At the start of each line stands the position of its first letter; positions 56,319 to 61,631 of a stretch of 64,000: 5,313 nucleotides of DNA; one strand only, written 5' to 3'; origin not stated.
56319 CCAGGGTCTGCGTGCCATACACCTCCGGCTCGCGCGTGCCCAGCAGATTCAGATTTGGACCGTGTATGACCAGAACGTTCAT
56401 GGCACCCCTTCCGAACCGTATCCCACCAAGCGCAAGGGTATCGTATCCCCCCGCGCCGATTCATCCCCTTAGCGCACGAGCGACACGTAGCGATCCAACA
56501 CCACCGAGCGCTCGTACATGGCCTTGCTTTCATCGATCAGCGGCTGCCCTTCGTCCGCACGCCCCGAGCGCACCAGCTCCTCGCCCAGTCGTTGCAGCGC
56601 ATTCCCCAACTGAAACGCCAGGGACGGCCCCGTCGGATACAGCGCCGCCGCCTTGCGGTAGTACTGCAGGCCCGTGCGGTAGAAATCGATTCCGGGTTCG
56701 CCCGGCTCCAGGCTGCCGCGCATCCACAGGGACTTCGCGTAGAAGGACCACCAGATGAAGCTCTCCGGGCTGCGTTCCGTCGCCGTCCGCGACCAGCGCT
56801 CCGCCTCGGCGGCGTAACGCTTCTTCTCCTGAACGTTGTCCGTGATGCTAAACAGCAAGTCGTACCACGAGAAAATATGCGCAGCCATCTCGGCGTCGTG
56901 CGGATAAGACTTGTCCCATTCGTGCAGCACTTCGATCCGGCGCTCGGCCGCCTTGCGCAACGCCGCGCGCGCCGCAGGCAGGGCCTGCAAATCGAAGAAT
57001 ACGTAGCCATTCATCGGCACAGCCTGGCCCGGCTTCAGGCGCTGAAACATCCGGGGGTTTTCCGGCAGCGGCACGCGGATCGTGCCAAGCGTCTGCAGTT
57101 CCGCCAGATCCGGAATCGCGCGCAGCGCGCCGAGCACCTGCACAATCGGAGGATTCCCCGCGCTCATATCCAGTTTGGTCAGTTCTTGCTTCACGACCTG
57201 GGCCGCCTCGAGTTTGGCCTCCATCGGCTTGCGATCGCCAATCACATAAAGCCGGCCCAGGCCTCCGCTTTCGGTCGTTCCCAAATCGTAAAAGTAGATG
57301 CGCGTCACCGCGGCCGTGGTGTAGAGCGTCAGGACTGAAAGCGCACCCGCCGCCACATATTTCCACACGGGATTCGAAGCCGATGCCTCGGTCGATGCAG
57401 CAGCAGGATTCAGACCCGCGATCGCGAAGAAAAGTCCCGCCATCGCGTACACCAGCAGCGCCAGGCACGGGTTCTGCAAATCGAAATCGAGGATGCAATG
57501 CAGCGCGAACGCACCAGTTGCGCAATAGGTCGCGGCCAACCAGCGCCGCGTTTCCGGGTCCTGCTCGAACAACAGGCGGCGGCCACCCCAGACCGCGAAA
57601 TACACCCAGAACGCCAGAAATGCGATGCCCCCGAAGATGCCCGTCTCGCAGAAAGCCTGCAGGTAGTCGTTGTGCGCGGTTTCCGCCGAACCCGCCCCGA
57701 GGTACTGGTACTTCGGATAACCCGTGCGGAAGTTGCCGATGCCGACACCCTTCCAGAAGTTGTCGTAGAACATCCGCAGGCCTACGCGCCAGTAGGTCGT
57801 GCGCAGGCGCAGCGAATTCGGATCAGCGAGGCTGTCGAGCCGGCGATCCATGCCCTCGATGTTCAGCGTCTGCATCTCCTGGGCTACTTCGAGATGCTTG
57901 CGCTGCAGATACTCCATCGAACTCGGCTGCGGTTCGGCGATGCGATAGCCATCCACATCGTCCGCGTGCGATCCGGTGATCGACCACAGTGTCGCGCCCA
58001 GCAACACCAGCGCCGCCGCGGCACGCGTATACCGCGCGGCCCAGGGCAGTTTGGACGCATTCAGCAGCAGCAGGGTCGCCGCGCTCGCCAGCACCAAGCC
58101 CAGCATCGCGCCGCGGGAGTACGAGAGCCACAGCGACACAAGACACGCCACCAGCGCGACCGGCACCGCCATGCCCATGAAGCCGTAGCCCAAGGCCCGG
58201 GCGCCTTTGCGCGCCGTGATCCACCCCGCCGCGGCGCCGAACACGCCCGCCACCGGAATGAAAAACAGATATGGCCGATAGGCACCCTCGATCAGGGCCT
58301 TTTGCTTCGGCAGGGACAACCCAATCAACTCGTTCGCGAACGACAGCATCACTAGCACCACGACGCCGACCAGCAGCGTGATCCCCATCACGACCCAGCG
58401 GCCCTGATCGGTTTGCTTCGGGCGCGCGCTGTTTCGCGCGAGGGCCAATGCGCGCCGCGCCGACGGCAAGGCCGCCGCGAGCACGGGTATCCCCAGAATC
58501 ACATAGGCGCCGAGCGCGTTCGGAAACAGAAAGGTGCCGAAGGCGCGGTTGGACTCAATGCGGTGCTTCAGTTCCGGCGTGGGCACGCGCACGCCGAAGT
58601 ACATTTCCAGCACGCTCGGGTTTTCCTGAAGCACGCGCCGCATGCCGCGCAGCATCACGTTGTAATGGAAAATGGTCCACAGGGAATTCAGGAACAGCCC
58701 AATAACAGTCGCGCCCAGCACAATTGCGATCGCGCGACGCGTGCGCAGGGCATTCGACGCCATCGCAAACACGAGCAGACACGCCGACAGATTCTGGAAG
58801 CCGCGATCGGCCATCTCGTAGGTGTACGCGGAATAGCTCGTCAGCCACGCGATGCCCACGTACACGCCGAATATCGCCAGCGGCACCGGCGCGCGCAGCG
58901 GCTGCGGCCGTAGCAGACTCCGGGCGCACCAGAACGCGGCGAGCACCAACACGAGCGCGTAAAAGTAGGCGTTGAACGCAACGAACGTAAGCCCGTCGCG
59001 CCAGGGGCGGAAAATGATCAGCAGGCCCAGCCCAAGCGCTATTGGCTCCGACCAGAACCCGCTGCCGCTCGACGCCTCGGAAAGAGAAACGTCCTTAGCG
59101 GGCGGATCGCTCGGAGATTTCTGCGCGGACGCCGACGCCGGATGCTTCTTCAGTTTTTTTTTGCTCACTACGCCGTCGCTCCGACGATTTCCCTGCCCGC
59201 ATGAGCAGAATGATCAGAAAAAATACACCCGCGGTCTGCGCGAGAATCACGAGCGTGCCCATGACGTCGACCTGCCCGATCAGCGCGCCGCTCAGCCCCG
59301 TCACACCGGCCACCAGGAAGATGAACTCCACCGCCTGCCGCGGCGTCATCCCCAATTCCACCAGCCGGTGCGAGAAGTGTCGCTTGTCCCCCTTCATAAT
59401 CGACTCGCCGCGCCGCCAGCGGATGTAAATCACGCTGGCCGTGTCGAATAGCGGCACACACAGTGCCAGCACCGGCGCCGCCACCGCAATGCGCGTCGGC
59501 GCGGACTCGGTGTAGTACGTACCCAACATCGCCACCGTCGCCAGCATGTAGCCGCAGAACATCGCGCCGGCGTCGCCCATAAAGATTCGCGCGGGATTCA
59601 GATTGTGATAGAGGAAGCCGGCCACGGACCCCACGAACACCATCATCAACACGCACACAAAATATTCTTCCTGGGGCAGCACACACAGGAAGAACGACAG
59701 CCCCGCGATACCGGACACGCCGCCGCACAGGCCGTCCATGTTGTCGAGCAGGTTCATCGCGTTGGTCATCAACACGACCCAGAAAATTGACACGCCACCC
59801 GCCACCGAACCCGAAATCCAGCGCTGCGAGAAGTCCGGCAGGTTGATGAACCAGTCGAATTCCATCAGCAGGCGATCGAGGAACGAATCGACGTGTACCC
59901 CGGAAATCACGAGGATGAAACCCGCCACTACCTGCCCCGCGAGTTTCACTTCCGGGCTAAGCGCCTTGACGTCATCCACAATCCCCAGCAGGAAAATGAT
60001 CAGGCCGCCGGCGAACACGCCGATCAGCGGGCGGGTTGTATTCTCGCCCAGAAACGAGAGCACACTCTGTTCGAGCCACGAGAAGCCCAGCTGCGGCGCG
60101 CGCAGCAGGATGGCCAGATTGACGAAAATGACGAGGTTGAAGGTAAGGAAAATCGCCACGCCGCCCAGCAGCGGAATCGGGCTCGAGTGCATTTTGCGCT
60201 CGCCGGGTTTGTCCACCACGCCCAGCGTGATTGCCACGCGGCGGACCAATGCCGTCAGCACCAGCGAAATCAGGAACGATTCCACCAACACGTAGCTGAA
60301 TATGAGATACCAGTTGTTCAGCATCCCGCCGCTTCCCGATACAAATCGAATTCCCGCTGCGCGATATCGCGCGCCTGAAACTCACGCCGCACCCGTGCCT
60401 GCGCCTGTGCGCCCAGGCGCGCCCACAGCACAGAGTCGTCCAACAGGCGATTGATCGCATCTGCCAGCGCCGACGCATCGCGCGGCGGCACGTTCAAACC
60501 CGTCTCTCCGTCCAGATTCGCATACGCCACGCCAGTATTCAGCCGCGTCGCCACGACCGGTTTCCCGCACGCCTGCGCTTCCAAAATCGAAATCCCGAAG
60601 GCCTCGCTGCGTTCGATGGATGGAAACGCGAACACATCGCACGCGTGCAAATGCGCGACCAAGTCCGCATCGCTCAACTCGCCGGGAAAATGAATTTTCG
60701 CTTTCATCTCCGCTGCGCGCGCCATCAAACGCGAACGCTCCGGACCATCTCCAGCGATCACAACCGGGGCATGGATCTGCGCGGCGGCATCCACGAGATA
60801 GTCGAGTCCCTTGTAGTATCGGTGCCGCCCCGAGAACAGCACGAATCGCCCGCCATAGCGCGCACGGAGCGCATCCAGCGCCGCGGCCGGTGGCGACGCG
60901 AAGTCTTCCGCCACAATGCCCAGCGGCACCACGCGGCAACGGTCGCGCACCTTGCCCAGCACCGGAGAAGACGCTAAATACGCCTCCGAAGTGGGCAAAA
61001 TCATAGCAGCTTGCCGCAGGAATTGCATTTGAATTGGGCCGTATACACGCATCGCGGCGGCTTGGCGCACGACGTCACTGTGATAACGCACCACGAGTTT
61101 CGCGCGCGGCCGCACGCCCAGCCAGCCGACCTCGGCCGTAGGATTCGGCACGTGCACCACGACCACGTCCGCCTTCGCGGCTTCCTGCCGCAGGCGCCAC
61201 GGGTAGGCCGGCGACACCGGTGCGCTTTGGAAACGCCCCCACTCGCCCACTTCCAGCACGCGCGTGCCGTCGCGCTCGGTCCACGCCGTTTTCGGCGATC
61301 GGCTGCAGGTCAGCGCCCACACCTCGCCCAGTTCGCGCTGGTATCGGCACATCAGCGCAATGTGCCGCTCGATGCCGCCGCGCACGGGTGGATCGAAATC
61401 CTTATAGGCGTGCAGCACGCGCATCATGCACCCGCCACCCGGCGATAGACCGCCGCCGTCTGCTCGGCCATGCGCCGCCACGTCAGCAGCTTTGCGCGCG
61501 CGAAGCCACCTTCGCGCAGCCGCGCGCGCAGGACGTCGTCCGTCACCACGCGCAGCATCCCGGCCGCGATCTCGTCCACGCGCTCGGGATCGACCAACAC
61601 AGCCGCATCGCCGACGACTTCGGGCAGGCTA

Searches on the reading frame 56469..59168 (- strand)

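Call 66: search_protein_families(library=pfam, proteins=[window:56469-59168:-], max_evalue=0.000001)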
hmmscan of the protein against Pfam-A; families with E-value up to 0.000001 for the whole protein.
window:56469-59168:- (899 aa): 1 family
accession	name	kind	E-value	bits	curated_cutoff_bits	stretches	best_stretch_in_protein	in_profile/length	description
PF04932.20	Wzy_C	-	8e-22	78.1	31.7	1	338-518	2-149/149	O-Antigen ligase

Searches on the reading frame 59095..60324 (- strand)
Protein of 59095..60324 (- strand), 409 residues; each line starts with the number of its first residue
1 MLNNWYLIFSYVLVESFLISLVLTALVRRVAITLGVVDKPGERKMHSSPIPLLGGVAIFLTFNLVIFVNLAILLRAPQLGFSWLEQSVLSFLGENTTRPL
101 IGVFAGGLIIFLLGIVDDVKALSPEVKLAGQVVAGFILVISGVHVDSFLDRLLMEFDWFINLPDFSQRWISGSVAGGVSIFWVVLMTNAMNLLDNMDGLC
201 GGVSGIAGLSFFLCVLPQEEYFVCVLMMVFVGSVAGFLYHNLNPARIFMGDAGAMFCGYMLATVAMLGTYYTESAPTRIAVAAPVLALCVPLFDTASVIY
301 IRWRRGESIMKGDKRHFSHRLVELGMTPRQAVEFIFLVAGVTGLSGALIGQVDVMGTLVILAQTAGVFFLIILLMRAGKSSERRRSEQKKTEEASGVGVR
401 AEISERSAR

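Call 66: search_protein_families(library=pfam, proteins=[window:59095-60324:-], max_evalue=0.000001)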
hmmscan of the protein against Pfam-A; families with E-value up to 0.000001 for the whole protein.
window:59095-60324:- (409 aa): 1 family
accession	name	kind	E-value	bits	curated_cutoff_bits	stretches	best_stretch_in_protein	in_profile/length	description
PF00953.26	Glycos_transf_4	-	1.3e-31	110.1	27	1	101-268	2-159/160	Glycosyl transferase family 4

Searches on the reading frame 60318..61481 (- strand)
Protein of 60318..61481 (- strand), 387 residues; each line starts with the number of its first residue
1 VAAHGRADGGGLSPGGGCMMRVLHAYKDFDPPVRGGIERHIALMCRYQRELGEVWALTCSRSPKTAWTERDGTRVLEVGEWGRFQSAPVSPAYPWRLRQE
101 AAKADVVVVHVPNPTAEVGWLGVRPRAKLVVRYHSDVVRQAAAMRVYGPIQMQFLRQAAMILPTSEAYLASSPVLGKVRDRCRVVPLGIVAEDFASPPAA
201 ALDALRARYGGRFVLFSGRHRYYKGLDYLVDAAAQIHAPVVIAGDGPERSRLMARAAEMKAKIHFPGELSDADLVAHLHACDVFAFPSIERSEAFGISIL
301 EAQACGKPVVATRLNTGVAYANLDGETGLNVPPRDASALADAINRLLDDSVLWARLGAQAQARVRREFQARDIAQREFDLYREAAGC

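Call 66: search_protein_families(library=pfam, proteins=[window:60318-61481:-], max_evalue=0.000001)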
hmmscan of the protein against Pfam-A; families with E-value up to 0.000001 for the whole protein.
window:60318-61481:- (387 aa): 5 families
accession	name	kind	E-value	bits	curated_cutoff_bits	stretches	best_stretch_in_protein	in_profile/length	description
PF00534.26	Glycos_transf_1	-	5.1e-37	127.5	26.4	1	211-362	15-171/172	Glycosyl transferases group 1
PF13692.12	Glyco_trans_1_4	-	2.7e-34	118.9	27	1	213-349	3-142/142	Glycosyl transferases group 1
PF13579.12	Glyco_trans_4_4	-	2e-13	51.4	29.7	1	35-188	1-158/158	Glycosyl transferase 4-like domain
PF13439.12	Glyco_transf_4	-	2.7e-11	44.2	28.5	1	35-190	2-167/170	Glycosyltransferase Family 4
PF13524.12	Glyco_trans_1_2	-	2.1e-07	31.4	25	1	229-375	5-140/144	Glycosyl transferase-like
